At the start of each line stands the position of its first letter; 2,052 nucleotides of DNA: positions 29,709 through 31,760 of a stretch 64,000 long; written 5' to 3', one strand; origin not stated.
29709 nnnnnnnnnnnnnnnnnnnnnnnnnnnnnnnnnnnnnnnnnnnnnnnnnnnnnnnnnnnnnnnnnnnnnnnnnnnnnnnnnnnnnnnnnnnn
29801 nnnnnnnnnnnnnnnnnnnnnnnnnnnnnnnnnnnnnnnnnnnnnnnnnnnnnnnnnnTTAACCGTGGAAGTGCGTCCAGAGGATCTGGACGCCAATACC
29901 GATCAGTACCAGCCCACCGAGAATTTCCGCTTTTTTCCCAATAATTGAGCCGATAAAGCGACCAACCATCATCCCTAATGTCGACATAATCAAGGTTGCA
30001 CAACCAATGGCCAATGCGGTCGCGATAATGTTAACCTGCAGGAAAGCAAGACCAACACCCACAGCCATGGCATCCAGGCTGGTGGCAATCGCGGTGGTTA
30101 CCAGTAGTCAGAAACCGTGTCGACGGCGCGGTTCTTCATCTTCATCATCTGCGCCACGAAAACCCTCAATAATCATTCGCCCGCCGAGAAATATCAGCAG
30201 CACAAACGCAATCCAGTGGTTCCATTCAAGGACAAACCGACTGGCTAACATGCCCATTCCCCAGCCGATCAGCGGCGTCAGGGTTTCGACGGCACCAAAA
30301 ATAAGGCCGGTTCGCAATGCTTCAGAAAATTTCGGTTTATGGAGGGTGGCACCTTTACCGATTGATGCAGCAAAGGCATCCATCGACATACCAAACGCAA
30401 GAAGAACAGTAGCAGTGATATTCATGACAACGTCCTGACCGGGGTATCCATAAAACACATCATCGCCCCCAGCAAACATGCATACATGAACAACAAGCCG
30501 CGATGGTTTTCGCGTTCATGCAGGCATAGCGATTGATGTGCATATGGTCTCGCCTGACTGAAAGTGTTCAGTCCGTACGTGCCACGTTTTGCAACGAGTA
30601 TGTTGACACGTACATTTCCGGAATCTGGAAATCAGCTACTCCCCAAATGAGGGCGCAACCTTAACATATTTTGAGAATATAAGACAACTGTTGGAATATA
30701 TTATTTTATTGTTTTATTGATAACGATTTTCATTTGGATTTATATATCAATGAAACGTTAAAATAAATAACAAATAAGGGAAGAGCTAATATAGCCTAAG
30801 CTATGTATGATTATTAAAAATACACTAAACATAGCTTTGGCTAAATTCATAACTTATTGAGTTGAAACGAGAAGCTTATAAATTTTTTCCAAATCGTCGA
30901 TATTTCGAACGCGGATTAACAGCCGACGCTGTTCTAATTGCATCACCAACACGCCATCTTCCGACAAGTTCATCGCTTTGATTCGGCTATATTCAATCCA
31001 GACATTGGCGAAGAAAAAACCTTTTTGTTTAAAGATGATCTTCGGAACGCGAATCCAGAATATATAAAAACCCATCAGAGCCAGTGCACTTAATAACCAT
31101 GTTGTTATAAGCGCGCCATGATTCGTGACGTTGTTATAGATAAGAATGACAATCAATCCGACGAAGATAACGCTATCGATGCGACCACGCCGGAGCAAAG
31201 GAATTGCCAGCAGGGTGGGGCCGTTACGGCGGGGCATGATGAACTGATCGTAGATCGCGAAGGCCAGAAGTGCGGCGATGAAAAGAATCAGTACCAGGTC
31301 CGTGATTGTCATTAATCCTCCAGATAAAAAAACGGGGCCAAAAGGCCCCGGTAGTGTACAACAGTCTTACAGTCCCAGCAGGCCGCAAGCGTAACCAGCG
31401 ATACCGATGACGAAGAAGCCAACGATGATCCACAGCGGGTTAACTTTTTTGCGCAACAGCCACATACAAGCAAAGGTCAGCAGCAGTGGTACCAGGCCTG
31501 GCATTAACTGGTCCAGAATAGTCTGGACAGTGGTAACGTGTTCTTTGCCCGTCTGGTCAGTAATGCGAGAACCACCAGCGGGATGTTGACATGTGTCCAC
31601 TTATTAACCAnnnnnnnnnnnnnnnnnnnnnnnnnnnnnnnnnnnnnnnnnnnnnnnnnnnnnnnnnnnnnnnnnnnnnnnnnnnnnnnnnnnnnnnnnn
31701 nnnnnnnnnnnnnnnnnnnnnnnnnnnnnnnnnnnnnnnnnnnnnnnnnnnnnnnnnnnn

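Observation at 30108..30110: mntP carries an in-frame TGA stop at about codon 106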

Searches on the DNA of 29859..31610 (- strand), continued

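Call 42: get_annotated_region(hit=H158, flank=20000)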
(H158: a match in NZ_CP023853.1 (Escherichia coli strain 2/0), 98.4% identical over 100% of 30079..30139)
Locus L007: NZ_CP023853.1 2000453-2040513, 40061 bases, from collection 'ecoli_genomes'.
description: Escherichia coli strain 2/0 chromosome, complete genome
organism: Escherichia coli strain 2/0 (NCBI taxid 562)
replicon: chromosome; assembly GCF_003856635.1
host: Homo sapiens; source: UTI; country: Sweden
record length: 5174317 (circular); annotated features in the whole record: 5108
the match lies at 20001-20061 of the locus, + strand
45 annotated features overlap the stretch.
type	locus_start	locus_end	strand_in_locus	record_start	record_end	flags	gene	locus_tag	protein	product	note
CDS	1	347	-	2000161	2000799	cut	leuE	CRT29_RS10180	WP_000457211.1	leucine efflux protein LeuE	-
CDS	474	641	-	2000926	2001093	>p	-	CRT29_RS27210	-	LysR family transcriptional regulator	incomplete; partial in the middle of a contig; missing N-terminus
CDS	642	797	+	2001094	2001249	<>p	-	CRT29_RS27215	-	tartrate dehydrogenase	incomplete; partial in the middle of a contig; missing N-terminus and C-terminus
CDS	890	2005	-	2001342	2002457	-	rnd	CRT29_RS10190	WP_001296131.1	ribonuclease D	-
CDS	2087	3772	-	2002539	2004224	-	fadD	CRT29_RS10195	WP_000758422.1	long-chain-fatty-acid--CoA ligase FadD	-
CDS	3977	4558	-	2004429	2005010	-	yeaY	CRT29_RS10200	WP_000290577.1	Slp family lipoprotein YeaY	-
CDS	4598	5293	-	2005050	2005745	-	tsaB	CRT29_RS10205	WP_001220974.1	tRNA (adenosine(37)-N6)-threonylcarbamoyltransferase complex dimerization subunit type 1 TsaB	-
CDS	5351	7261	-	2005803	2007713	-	yoaA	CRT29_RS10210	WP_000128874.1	ATP-dependent DNA helicase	-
CDS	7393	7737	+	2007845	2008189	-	yoaB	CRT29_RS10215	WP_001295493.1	RidA family protein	-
CDS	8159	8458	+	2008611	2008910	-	yoaC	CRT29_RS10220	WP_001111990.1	DUF1889 family protein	-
CDS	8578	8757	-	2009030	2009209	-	yoaH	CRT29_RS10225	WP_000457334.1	YoaH family protein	-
CDS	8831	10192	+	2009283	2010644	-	pabB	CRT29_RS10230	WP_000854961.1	aminodeoxychorismate synthase component 1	-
CDS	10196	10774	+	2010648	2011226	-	nudL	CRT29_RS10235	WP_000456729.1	CoA pyrophosphatase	-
CDS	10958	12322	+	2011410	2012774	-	sdaA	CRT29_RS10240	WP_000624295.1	L-serine ammonia-lyase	-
CDS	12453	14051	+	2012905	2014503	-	pdeD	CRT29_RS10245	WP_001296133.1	EAL domain-containing protein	-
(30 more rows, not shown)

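Call 65: search_dna_similar(query=window:30700-31610:+, collection=ecoli_genomes, mode=near, max_rows=12, rows=best)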
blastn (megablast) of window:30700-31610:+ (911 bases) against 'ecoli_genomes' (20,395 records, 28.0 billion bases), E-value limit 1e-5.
Records with a match: 5422; places in all: 5426; records where one place covers at least 80% of the query: 5421.
Genomes with a match: 5422 of 5426; with a place that covers at least 80% of the query: 5421. Places per genome that has any: lowest 1, median 1, highest 4. On chromosomes: 5425 places; on plasmids: 1.
Best place of each record, by identity: >=99% 645; 95-99% 4775; 90-95% 2.
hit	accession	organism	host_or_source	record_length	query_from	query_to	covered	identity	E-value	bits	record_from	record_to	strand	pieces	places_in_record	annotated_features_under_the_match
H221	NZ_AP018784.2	Escherichia coli strain SK1144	-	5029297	1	911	100%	99.8%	0e+0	1672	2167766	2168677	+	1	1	yobD: DUF986 family protein | manZ: PTS mannose transporter subunit IID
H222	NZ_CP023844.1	Escherichia coli strain 4/1-1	Homo sapiens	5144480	1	911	100%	99.8%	0e+0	1672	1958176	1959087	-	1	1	yobD: DUF986 family protein | manZ: PTS mannose transporter subunit IID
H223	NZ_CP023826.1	Escherichia coli strain 4/4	Homo sapiens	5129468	1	911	100%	99.8%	0e+0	1672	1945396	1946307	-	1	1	yobD: DUF986 family protein | manZ: PTS mannose transporter subunit IID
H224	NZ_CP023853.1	Escherichia coli strain 2/0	Homo sapiens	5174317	1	911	100%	99.8%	0e+0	1672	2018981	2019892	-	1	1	yobD: DUF986 family protein | manZ: PTS mannose transporter subunit IID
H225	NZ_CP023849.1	Escherichia coli strain 4/0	Homo sapiens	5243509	1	911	100%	99.8%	0e+0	1672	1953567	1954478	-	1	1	yobD: DUF986 family protein | manZ: PTS mannose transporter subunit IID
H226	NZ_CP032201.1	Escherichia coli strain AR_0086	missing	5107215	1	911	100%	99.8%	0e+0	1672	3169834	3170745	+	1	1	yobD: DUF986 family protein | manZ: PTS mannose transporter subunit IID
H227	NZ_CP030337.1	Escherichia coli strain AR_451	missing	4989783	1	911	100%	99.8%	0e+0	1672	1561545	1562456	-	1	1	yobD: DUF986 family protein | manZ: PTS mannose transporter subunit IID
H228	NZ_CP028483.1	Escherichia coli strain E41-1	Homo sapiens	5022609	1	911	100%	99.8%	0e+0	1672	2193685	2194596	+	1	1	yobD: DUF986 family protein | manZ: PTS mannose transporter subunit IID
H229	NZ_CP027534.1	Escherichia coli strain AR_0081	missing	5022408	1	911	100%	99.8%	0e+0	1672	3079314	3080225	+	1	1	yobD: DUF986 family protein | manZ: PTS mannose transporter subunit IID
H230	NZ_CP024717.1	Escherichia coli strain LS4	Bos mutus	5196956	1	911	100%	99.8%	0e+0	1672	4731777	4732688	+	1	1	yobD: DUF986 family protein | manZ: PTS mannose transporter subunit IID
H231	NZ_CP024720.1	Escherichia coli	Bos mutus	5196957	1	911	100%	99.8%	0e+0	1672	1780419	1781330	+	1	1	yobD: DUF986 family protein | manZ: PTS mannose transporter subunit IID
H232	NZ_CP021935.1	Escherichia coli strain AR_0055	missing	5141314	1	911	100%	99.8%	0e+0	1672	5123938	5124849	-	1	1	yobD: DUF986 family protein | manZ: PTS mannose transporter subunit IID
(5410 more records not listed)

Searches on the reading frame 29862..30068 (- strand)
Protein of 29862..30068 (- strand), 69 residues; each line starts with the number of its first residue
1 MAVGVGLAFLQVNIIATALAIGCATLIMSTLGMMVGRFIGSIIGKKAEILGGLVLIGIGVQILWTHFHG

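Call 66: search_protein_families(proteins=[window:29862-30068:-], library=ncbifam)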
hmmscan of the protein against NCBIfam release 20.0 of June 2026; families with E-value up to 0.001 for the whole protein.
seq(69 aa): 2 families
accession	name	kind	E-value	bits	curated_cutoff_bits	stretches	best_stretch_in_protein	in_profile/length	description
NF008546.0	PRK11469.1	equivalog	1e-39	136.2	214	1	1-69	120-188/188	manganese efflux pump MntP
TIGR02840.1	spore_YtaF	equivalog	3.6e-05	23.3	149.6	1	6-67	22-83/206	sporulation membrane protein YtaF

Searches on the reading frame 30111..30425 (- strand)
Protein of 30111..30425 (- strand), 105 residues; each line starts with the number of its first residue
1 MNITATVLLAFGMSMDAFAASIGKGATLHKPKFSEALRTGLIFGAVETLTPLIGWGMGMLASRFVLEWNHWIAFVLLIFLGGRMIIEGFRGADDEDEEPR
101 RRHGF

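Call 26: list_cluster_members(proteins=[window:30111-30425:-, window:30111-30479:-, window:29862-30068:-, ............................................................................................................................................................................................])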
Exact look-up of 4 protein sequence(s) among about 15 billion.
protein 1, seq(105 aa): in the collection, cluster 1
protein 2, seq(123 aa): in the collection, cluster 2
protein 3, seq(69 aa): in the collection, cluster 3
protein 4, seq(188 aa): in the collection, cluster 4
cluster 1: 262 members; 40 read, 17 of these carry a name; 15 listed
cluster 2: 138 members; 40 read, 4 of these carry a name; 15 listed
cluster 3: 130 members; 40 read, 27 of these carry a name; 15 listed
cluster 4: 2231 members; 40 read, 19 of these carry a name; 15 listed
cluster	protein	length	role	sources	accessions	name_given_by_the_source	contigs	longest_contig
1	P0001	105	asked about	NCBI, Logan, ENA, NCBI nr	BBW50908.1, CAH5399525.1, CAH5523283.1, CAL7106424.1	putative manganese efflux pump MntP [Escherichia coli] | putative membrane protein [Escherichia coli]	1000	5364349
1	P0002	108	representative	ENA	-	-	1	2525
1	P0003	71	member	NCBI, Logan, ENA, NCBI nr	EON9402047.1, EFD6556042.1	manganese efflux pump, partial [Escherichia coli] | hypothetical protein [Escherichia coli]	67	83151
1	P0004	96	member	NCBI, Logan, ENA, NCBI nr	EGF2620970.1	hypothetical protein E9P47_RS24895, partial [Escherichia coli] | hypothetical protein [Escherichia coli]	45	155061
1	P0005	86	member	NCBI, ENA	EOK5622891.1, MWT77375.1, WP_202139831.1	manganese efflux pump, partial [Escherichia coli]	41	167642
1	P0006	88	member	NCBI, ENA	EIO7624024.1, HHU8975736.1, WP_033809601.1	TPA: manganese efflux pump, partial [Escherichia coli]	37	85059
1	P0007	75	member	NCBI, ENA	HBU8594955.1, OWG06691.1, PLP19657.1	TPA: manganese efflux pump, partial [Klebsiella pneumoniae]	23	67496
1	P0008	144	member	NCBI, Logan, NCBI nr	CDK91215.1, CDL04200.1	Putative membrane protein [Escherichia coli IS29]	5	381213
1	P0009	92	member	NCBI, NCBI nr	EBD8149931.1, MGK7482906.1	manganese efflux pump, partial [Salmonella enterica] | hypothetical protein [Salmonella enterica]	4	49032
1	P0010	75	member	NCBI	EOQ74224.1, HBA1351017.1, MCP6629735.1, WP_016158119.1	manganese efflux pump, partial [Escherichia coli]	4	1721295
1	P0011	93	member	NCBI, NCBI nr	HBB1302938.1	TPA: hypothetical protein J0746_004185, partial [Escherichia coli] | hypothetical protein [Escherichia coli]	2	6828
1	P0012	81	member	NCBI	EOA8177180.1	manganese efflux pump, partial [Salmonella enterica]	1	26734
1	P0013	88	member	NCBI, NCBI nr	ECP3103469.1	hypothetical protein FZG02_14755, partial [Salmonella enterica] | hypothetical protein [Salmonella enterica]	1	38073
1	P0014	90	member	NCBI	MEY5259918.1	manganese efflux pump, partial [Salmonella enterica subsp. enterica serovar Corvallis]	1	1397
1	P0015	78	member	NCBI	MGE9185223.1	manganese efflux pump, partial [Escherichia coli]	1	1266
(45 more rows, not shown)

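Call 66: search_protein_families(proteins=[window:30111-30425:-], library=ncbifam)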
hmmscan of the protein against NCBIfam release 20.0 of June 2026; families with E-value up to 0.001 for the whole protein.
seq(105 aa): 2 families
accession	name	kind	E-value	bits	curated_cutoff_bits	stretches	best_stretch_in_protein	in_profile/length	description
NF008546.0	PRK11469.1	equivalog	1.9e-69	233.1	214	1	1-105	1-105/188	manganese efflux pump MntP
TIGR02840.1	spore_YtaF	equivalog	2.4e-05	23.9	149.6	1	6-98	3-92/206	sporulation membrane protein YtaF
